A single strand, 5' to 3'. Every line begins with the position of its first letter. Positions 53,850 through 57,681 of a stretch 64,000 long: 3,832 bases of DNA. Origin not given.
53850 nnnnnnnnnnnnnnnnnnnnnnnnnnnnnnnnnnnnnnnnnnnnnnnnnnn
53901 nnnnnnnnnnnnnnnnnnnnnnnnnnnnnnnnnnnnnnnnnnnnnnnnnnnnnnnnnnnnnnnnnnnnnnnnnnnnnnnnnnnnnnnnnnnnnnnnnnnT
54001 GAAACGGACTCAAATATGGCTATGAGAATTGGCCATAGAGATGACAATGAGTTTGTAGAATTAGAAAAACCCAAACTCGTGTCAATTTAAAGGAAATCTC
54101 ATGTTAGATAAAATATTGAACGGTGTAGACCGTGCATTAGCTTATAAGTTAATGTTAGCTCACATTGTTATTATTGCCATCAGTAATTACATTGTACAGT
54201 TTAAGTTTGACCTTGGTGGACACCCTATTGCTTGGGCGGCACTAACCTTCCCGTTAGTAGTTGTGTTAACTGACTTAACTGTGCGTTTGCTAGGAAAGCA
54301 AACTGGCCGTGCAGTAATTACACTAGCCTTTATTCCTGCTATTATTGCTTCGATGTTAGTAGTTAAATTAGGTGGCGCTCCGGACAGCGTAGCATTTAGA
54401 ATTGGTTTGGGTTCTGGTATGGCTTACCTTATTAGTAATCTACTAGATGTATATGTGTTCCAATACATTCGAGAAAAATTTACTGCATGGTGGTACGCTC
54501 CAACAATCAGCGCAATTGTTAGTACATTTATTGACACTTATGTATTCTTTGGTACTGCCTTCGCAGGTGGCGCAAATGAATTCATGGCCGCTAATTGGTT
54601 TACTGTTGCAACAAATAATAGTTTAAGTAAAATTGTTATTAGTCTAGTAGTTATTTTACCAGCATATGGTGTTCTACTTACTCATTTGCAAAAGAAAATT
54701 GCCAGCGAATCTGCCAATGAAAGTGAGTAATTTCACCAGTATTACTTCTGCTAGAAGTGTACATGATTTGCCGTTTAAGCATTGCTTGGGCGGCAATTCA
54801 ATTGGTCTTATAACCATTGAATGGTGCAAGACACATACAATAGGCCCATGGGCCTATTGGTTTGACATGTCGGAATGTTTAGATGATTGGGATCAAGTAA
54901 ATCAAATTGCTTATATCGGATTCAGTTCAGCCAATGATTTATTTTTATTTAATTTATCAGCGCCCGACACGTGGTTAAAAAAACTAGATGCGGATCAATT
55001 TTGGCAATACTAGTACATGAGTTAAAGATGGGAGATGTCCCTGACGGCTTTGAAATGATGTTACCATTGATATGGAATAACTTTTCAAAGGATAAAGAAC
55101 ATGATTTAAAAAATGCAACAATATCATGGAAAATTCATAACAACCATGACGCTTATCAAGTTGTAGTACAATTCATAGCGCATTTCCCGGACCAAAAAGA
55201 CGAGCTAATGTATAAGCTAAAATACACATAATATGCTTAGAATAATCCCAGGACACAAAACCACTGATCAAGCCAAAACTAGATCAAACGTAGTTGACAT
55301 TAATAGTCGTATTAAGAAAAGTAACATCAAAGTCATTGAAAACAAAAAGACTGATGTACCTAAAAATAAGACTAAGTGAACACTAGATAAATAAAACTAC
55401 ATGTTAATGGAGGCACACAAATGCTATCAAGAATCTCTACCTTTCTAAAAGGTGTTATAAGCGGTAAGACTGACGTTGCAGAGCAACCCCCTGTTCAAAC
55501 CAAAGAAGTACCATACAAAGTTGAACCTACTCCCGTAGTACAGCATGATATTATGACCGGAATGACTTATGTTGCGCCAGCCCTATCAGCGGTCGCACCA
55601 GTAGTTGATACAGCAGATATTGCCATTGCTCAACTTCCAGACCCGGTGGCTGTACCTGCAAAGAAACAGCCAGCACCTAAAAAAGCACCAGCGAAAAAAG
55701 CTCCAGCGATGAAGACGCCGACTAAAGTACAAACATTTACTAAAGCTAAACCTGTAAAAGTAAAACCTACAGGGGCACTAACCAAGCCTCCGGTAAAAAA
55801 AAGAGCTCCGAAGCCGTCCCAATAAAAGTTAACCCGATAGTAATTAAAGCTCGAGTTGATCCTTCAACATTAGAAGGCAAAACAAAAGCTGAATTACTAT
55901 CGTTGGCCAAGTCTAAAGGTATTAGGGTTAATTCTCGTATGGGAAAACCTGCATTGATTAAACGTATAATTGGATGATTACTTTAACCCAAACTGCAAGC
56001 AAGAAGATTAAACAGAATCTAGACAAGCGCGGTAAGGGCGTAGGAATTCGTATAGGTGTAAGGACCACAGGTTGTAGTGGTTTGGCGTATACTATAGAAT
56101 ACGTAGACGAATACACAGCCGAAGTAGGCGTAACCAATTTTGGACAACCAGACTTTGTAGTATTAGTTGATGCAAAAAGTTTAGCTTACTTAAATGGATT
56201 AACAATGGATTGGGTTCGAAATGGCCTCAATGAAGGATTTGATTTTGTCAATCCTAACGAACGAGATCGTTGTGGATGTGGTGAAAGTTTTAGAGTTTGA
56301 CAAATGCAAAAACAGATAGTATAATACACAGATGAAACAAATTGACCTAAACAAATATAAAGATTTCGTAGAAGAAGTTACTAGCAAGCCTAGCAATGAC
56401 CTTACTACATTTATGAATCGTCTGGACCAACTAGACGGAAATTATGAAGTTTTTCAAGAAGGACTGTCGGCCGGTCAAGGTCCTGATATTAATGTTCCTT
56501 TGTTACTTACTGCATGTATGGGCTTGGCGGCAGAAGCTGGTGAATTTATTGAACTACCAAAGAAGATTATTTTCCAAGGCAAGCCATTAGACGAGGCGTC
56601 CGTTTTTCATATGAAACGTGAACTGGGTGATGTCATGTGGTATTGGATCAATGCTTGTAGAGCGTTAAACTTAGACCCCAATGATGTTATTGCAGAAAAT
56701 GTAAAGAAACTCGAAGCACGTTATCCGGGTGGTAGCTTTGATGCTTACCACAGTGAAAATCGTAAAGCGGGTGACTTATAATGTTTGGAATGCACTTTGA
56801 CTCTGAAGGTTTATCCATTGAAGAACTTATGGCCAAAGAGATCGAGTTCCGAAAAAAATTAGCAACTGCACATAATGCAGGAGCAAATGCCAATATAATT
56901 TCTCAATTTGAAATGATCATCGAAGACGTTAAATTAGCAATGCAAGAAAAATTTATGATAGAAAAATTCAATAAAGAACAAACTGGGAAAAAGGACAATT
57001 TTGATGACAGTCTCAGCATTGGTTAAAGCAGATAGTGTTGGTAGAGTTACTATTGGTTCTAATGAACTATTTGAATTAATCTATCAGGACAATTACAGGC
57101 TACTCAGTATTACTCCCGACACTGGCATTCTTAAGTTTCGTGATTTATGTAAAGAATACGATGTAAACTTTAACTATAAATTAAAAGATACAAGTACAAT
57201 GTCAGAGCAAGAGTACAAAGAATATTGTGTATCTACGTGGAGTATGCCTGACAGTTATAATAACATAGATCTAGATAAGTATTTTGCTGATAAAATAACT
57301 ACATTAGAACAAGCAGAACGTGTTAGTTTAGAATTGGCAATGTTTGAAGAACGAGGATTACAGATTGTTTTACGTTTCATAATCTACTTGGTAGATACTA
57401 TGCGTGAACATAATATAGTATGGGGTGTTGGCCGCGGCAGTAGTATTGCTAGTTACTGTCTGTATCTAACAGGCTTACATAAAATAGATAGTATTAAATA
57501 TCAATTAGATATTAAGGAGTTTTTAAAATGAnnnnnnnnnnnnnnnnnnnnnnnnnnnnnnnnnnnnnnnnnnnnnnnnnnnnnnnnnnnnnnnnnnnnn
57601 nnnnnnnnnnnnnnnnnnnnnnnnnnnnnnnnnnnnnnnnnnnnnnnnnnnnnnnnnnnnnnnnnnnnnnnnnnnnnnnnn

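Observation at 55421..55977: Perfect dnaX-like -1 slippery heptamer (A_AAA_AAA) that would fuse a histone-H1-like protein to an HeH/Rho-N DNA-binding motif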

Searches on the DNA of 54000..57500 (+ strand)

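Call 6: search_dna_similar(query=window:54000-57500:+, collection=phages, mode=near, max_rows=30)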
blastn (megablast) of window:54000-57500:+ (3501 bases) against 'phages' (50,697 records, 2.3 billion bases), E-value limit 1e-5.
No match.

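Call 82: search_rna_families(source=window, start=55300, end=56100, threshold=evalue, max_evalue=10)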
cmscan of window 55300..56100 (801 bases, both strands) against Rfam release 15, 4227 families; matches with E-value up to 10: 4.
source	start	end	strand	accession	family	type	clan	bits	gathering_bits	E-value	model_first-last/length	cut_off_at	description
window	55816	55850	-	RF01373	CRISPR-DR60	Gene; CRISPR;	-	19.3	45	1.3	1-37/37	no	CRISPR RNA direct repeat element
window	55883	55980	+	RF02730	JA02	Gene; sRNA;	-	18.6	49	9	1-116/116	no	Aggregatibacter sRNA JA02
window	55965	56021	+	RF01222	sn2417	Gene; snRNA; snoRNA; CD-box;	-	15.3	80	2.2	1-123/123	no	Small nucleolar RNA sn2417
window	55308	55357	+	RF00295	snoTBR7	Gene; snRNA; snoRNA; CD-box;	-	14.1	45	5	1-75/75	no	Small nucleolar RNA TBR7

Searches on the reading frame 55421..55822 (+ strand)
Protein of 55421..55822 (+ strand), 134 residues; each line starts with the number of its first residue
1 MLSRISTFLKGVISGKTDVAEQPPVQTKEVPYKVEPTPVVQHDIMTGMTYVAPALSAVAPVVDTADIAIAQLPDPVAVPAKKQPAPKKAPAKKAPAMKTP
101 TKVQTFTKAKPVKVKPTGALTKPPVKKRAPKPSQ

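Call 7: search_protein_families(library=pfam, proteins=[window:55421-55822:+], max_evalue=1)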
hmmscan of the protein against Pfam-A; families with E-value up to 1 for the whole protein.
seq(134 aa): 0 families

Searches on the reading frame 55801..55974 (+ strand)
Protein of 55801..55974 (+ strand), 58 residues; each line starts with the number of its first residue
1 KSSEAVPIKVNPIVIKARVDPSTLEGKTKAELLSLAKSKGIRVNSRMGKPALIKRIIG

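Call 7: search_protein_families(library=pfam, proteins=[window:55801-55974:+], max_evalue=1)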
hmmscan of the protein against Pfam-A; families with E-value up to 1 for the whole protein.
seq(58 aa): 3 families
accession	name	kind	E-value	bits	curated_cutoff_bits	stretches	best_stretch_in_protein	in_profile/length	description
PF07498.18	Rho_N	-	0.019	15.4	24.9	1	24-56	2-34/43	Rho termination factor, N-terminal domain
PF24370.1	DUF7526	-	0.12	12.8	27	1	19-57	11-50/88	Family of unknown function (DUF7526)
PF01157.24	Ribosomal_L21e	-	0.16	12.3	27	1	2-57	36-90/101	Ribosomal protein L21e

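Call 49: search_protein_families(library=phrogs, proteins=[window:55801-55974:+], max_evalue=1)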
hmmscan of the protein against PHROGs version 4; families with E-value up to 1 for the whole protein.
seq(58 aa): 6 families
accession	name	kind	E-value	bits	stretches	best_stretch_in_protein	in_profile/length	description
phrog_2250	-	unknown function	0.00042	21.3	1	22-54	126-158/168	-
phrog_390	-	transcription regulation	0.00068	21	1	11-55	48-92/97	Arc-like repressor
phrog_3281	-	DNA, RNA and nucleotide metabolism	0.0007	20.9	1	15-56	59-100/107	endonuclease VII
phrog_2724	-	unknown function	0.0013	20.2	1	23-56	45-78/83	-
phrog_38661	-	unknown function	0.032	15.7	1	14-49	30-65/76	-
phrog_10541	-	unknown function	0.11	13.8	1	3-56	47-100/108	-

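Call 58: predict_structure(alignment_id=A3)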
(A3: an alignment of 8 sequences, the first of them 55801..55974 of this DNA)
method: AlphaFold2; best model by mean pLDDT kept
length: 58 residues; sequences in the alignment: 8
mean_pLDDT: 74.7   pTM: 0.51
mean pLDDT of the five models: 74.7, 74.0, 73.7, 73.1, 72.0
residues with pLDDT >= 90: 11; 70-90: 28; 50-70: 8; < 50: 11
segments of 3 or more residues with pLDDT < 50: 1-3, 7-12
pLDDT, mean of each block of 10 residues (from residue 1): 48 55 83 90 89 87
secondary structure, 60 per line:
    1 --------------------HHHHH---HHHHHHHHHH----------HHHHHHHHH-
elements in order: H21-25 H29-38 H49-57

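Call 61: fold_search(model_id=the predicted structure, library=pdb)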
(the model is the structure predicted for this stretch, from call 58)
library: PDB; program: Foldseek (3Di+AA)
matches with E <= 10: 57; with E <= 0.001: 0
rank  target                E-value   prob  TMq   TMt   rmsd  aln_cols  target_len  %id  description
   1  1a8v_B                1.2e+00  0.87  0.51  0.27   1.2        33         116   27  STRUCTURE OF THE RNA-BINDING DOMAIN OF THE RHO TRANSCRIPTION TERMINATOR (released 1999-05-04)
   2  7x2r_D                1.3e+00  0.89  0.56  0.09   1.3        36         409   28  Crystal structure of the E. coli transcription termination factor Rho (released 2022-04-27)
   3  1pv4_E                1.5e+00  0.94  0.60  0.09   1.0        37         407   27  X-ray crystal structure of the Rho transcription termination factor in complex with single stranded DNA (released 2003-07-22)
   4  2a8v_A                1.7e+00  0.90  0.57  0.29   1.1        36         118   28  RHO TRANSCRIPTION TERMINATION FACTOR/RNA COMPLEX (released 1999-04-26)
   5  8q3p_a                1.8e+00  0.87  0.57  0.08   1.1        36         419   28  Bacterial transcription termination factor Rho G150D mutant bound to ADP; C-terminal 8xHis-tag (released 2023-09-27)
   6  1a8v_A                1.8e+00  0.77  0.51  0.27   1.3        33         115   27  STRUCTURE OF THE RNA-BINDING DOMAIN OF THE RHO TRANSCRIPTION TERMINATOR (released 1999-05-04)
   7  4rea_A                1.9e+00  0.63  0.50  0.06   1.9        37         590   35  A Nuclease DNA complex (released 2014-12-24)
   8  1en7_A                2.5e+00  0.84  0.59  0.23   1.0        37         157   19  ENDONUCLEASE VII (ENDOVII) FROM PHAGE T4 (released 2000-02-07)
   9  9gy0_A                2.6e+00  0.66  0.51  0.06   1.8        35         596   34  Cryo_EM structure of human FAN1 R507H mutant in complex with 5' flap DNA substrate and PCNA (released 2025-01-29)
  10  8s5a_A                2.6e+00  0.47  0.51  0.06   4.2        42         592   28  The crystal structure of FAN1 Nuclease bound to 5' phosphorylated p(dG)/3'(dT-dT-dT-dT) double flap DNA (released 2025-03-05)
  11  4rec_A                2.8e+00  0.57  0.49  0.05   1.6        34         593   35  A nuclease-DNA complex form 3 (released 2014-12-24)
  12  9cl7_E                3.0e+00  0.60  0.53  0.06   1.7        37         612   32  Cryo-EM structure of FAN1-PCNA-DNA in final state (released 2025-02-19)
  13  9jkl                  3.0e+00  0.57  0.49  0.06   1.6        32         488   28  LYSYL-TRNA SYNTHETASE(LysRS) COMPLEXED WITH LYSINE (released 2025-09-10)
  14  1e7l_A                3.2e+00  0.41  0.59  0.24   5.1        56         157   16  Endonuclease VII (EndoVII) N62D mutant from phage T4 (released 2001-05-04)
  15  1a62                  3.4e+00  0.72  0.56  0.27   1.1        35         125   28  CRYSTAL STRUCTURE OF THE RNA-BINDING DOMAIN OF THE TRANSCRIPTIONAL TERMINATOR PROTEIN RHO (released 1998-06-17)
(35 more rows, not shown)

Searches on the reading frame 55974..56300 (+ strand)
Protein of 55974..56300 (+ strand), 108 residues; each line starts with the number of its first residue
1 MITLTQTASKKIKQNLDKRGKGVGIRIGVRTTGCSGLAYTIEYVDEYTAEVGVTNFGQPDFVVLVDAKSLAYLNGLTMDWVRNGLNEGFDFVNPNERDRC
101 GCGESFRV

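Call 9: search_dna_similar(query=window:55974-56300:+, collection=phages, mode=protein, max_evalue=0.00001, max_rows=30)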
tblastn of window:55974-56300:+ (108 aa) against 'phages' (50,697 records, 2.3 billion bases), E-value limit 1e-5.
Records with a match: 7; places in all: 7; records where one place covers at least 80% of the query: 6.
Best place of each record, by identity: <60% 7.
By first word of the organism name: Acinetobacter 4; uncultured 2; Salmonella 1.
By host as written in the record: - 6; Salmonella enterica subsp. enterica serovar Kentucky 1.
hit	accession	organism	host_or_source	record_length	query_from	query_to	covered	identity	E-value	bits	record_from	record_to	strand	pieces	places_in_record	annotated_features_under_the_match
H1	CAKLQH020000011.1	Acinetobacter phage MD-2021a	not known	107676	1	108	100%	56.5%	1e-23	99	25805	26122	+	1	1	iscA: iron-sulfur cluster assembly protein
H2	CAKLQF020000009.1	Acinetobacter phage MD-2021a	not known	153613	1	108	100%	56.5%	1e-23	99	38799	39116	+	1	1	iscA: iron-sulfur cluster assembly protein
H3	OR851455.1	Salmonella phage S.Kent 1-2-1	Salmonella enterica subsp. enterica ...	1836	2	108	99%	55.1%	1e-22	96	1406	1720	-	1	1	record has no annotation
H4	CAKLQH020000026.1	Acinetobacter phage MD-2021a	not known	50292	2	108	99%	38.1%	3e-6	49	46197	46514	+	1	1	yadR: iron-sulfur cluster insertion protein ErpA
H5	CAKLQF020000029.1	Acinetobacter phage MD-2021a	not known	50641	2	108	99%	38.1%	3e-6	49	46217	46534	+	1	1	yadR: iron-sulfur cluster insertion protein ErpA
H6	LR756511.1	uncultured phage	metagenomic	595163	1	106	98%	30.9%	4e-7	52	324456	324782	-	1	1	record has no annotation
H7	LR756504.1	uncultured phage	metagenomic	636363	33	108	70%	40.3%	7e-7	51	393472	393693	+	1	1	record has no annotation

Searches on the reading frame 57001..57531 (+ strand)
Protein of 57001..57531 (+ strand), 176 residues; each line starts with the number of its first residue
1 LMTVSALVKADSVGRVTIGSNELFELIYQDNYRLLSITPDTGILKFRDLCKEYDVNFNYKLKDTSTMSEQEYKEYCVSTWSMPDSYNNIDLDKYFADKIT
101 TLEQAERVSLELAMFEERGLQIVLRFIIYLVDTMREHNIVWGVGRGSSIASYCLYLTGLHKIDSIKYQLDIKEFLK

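Call 66: search_protein_families(library=pfam, proteins=[window:57001-57531:+], max_evalue=0.001)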
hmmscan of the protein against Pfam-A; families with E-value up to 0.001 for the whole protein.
window:57001-57531:+ (176 aa): 1 family
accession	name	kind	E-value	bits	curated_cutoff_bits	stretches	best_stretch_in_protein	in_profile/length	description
PF07733.18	DNA_pol3_alpha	-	7e-09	36.1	23.9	1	96-175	16-94/260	Bacterial DNA polymerase III alpha NTPase domain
